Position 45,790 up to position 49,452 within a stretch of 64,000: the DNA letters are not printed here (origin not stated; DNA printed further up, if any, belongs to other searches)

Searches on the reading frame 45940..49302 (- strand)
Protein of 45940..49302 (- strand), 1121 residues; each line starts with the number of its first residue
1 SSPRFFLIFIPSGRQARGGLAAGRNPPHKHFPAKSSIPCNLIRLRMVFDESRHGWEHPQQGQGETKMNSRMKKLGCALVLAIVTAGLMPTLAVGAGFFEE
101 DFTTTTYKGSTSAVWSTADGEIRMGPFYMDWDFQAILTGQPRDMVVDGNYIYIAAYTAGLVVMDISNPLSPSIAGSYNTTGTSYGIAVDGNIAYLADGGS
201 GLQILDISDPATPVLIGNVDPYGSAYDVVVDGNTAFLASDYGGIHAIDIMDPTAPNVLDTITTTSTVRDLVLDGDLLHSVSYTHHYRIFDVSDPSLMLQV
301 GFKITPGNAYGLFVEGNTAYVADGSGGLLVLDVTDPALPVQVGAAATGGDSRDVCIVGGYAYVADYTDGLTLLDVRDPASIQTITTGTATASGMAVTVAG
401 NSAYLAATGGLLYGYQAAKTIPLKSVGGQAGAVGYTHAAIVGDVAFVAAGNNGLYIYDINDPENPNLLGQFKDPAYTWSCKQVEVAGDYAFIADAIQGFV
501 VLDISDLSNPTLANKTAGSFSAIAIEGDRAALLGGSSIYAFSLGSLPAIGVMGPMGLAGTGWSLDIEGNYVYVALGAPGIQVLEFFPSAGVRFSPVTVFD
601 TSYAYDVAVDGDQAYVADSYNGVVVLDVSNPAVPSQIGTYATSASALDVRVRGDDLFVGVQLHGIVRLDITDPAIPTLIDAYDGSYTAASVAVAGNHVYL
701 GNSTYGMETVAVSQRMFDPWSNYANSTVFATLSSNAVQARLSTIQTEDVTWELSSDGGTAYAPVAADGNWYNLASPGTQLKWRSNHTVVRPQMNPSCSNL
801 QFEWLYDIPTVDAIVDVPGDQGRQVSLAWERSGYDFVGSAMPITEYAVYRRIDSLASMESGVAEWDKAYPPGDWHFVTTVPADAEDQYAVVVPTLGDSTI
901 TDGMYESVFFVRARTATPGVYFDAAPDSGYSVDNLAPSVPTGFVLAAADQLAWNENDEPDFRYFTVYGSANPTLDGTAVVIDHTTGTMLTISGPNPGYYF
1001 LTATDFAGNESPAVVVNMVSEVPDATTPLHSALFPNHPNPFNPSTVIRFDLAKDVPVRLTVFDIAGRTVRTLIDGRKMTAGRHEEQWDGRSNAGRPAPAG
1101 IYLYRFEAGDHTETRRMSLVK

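Call 8: search_protein_families(library=pfam, proteins=[window:45940-49302:-], max_evalue=0.01)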
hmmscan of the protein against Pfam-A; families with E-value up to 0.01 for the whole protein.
window:45940-49302:- (1121 aa): 6 families
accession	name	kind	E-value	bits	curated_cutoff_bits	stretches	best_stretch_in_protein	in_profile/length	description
PF08309.17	LVIVD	-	2.4e-75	248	20.2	7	139-179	2-42/42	LVIVD repeat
PF13860.13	FlgD_ig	-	1.1e-08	35.4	27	1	1047-1107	14-74/79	FlgD Ig-like domain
PF16819.11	DUF5074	-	2.1e-07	30.8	27.2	0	183-272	101-189/353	Domain of unknown function (DUF5074)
PF09826.15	Beta_propel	-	1.8e-06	27.6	22.4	0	604-661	73-130/495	Beta propeller domain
PF13585.12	CHU_C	-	0.0013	19.2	27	1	1057-1114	29-79/86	CHU_C Type IX secretion signal domain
PF18962.6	Por_Secre_tail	-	0.0096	16.6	27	0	1038-1116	3-72/75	Secretion system C-terminal sorting domain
